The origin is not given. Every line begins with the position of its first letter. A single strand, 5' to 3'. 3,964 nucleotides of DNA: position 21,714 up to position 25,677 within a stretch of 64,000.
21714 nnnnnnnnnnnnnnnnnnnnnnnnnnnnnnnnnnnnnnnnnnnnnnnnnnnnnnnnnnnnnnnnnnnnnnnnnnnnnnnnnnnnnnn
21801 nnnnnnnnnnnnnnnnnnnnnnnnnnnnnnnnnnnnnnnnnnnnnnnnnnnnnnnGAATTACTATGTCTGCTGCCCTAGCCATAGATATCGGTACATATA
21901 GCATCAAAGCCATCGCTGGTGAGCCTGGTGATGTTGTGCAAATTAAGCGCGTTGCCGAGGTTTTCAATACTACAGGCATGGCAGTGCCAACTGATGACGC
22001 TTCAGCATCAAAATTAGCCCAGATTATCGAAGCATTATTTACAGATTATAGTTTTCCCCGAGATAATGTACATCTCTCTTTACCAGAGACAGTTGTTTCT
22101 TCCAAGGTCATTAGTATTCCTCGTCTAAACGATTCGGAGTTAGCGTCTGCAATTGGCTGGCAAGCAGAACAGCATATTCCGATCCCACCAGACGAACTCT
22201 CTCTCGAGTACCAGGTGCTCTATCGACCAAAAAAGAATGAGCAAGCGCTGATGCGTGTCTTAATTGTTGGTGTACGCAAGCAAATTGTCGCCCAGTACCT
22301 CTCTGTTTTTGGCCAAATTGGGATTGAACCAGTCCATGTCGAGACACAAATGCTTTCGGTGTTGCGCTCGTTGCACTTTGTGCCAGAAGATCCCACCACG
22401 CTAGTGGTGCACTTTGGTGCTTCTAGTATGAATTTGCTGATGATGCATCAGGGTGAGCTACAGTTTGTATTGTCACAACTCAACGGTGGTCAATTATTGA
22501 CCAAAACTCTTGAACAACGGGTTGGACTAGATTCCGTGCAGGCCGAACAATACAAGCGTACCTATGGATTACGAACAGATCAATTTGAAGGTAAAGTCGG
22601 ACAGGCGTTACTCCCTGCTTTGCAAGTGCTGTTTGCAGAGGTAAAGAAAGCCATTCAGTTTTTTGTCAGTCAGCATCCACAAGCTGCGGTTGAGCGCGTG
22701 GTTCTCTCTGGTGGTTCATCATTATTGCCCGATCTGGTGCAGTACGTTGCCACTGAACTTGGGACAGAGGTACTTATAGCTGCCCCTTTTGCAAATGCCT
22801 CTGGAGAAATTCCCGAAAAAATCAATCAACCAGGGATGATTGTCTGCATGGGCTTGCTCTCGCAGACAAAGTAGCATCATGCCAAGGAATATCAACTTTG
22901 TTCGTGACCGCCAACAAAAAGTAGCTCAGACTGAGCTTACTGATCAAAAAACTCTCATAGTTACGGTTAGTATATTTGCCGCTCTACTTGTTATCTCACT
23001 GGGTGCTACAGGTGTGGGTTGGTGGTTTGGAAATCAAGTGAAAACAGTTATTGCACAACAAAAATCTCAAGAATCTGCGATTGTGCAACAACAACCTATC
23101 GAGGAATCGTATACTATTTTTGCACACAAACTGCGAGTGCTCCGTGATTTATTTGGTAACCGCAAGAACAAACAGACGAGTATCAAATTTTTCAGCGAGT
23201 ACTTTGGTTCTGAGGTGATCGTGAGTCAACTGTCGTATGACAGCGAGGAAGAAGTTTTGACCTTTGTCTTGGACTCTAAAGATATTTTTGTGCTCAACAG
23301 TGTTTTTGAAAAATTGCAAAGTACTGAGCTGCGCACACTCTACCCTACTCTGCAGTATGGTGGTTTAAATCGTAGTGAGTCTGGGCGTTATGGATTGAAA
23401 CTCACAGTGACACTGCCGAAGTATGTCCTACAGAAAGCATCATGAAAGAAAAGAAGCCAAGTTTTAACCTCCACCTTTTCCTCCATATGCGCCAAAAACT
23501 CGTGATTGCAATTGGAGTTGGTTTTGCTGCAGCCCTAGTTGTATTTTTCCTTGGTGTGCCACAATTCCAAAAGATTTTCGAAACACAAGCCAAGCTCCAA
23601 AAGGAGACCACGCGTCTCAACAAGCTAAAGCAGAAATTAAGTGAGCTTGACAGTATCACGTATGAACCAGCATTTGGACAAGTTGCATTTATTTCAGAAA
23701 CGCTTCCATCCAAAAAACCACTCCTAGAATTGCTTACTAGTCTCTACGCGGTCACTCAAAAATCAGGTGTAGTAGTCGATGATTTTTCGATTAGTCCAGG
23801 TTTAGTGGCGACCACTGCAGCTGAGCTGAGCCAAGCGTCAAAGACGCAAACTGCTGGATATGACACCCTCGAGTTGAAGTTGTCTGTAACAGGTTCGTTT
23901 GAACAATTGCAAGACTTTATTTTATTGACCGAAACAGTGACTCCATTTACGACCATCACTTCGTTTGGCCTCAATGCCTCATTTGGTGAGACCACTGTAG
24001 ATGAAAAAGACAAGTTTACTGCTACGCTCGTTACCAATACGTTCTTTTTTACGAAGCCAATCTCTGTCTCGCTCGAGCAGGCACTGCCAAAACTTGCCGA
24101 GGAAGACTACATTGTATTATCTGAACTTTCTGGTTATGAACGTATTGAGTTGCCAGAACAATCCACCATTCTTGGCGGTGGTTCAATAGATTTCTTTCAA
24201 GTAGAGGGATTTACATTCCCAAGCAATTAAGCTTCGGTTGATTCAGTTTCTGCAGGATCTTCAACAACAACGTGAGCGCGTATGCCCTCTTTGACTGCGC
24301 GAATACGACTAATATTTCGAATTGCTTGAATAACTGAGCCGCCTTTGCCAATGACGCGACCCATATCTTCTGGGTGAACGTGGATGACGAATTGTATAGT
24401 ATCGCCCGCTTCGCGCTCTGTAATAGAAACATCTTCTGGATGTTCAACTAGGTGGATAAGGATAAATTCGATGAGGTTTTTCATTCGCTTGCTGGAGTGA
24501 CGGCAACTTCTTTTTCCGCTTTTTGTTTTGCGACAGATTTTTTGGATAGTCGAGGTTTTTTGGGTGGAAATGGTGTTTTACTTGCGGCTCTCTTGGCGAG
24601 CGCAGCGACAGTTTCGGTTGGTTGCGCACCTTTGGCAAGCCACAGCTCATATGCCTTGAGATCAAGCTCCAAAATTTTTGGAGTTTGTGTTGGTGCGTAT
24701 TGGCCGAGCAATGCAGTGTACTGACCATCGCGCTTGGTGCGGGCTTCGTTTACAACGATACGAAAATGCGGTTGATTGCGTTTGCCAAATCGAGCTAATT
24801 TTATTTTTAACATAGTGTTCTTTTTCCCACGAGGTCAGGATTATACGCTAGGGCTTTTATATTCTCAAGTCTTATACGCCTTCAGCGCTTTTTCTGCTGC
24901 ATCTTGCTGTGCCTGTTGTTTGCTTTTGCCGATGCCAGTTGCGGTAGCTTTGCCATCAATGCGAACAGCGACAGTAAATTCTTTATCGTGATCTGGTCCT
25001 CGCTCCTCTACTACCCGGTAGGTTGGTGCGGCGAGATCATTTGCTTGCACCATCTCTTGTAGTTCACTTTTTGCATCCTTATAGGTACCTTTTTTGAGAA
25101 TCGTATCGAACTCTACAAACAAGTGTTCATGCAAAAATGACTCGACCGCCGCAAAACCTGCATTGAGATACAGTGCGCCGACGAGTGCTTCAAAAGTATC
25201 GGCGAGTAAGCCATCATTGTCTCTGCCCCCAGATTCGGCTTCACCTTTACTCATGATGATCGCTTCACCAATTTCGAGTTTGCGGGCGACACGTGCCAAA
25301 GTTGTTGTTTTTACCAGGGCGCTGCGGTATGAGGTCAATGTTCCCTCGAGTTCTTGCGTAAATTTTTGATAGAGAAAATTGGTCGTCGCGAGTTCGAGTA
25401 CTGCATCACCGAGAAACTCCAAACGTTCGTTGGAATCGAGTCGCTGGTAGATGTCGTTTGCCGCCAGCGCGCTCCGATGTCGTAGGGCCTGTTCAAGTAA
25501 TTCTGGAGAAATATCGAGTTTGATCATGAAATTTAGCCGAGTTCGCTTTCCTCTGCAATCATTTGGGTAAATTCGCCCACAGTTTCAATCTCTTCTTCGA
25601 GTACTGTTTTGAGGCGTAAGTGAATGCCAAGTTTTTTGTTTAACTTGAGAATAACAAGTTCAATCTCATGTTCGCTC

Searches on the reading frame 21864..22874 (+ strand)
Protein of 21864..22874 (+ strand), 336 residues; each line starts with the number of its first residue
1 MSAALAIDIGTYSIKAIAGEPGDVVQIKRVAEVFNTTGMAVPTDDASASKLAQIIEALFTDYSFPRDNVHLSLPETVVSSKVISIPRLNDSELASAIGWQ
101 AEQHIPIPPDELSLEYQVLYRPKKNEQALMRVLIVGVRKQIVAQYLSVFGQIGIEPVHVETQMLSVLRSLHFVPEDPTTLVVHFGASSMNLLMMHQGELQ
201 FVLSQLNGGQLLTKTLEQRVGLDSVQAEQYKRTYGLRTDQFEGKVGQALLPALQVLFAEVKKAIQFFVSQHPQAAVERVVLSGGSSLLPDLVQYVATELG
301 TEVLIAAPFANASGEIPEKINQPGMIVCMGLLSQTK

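Call 61: search_protein_families(library=pfam, proteins=[window:21864-22874:+], max_evalue=0.001)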
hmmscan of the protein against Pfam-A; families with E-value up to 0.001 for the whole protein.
window:21864-22874:+ (336 aa): 3 families
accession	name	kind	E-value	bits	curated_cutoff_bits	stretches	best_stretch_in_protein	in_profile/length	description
PF11104.14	PilM_2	-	5.3e-41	141.1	27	1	7-313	2-312/340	Type IV pilus assembly protein PilM;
PF14450.12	FtsA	-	5.7e-08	33.6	31.8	1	181-316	2-114/127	Cell division protein FtsA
PF00148.24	Oxidored_nitro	-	0.0001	21.8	28.6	0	185-307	182-302/399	Nitrogenase component 1 type Oxidoreductase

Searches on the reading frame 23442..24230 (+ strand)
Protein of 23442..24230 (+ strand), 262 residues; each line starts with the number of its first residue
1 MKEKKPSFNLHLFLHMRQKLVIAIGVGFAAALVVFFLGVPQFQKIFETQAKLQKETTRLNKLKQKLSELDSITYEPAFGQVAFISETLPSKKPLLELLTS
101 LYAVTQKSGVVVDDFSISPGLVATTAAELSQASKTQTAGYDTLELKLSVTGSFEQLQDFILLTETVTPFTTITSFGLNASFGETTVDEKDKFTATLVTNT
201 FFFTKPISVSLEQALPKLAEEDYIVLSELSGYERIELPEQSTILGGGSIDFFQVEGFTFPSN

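Call 61: search_protein_families(library=pfam, proteins=[window:23442-24230:+], max_evalue=0.001)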
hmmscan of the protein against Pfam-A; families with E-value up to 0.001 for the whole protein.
window:23442-24230:+ (262 aa): 1 family
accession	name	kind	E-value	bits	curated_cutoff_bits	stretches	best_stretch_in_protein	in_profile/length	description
PF04350.18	PilO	-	6.9e-05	23.5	22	0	50-203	16-143/145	Pilus assembly protein, PilO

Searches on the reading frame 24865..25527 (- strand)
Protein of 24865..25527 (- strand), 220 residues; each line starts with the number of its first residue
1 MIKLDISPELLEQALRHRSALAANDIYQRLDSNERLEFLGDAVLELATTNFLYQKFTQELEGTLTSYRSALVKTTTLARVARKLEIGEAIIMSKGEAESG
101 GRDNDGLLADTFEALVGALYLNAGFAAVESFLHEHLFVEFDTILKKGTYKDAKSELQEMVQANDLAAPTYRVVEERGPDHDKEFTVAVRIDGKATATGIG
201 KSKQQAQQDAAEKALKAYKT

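Call 61: search_protein_families(library=pfam, proteins=[window:24865-25527:-], max_evalue=0.001)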
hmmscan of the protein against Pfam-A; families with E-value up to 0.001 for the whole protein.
window:24865-25527:- (220 aa): 6 families
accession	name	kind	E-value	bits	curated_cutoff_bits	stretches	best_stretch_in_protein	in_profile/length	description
PF14622.11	Ribonucleas_3_3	-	5.4e-34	117.6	35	1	8-137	2-125/128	Ribonuclease-III-like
PF00636.31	Ribonuclease_3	-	3.4e-24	86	27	1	34-124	1-102/102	Ribonuclease III domain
PF00035.32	dsrm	-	5.9e-18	65.7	23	1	152-216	1-64/66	Double-stranded RNA binding motif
PF14709.13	DND1_DSRM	-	3.4e-08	34.1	25.7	1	150-214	1-75/80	double strand RNA binding domain from DEAD END PROTEIN 1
PF22935.1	RM44_endonuclase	-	5.5e-06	26.9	27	1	24-119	50-139/139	Large ribosomal subunit protein mL44, endonuclease domain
PF24995.1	DSRM_2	-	0.00012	22.9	27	1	177-219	38-78/79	dsRNA binding domain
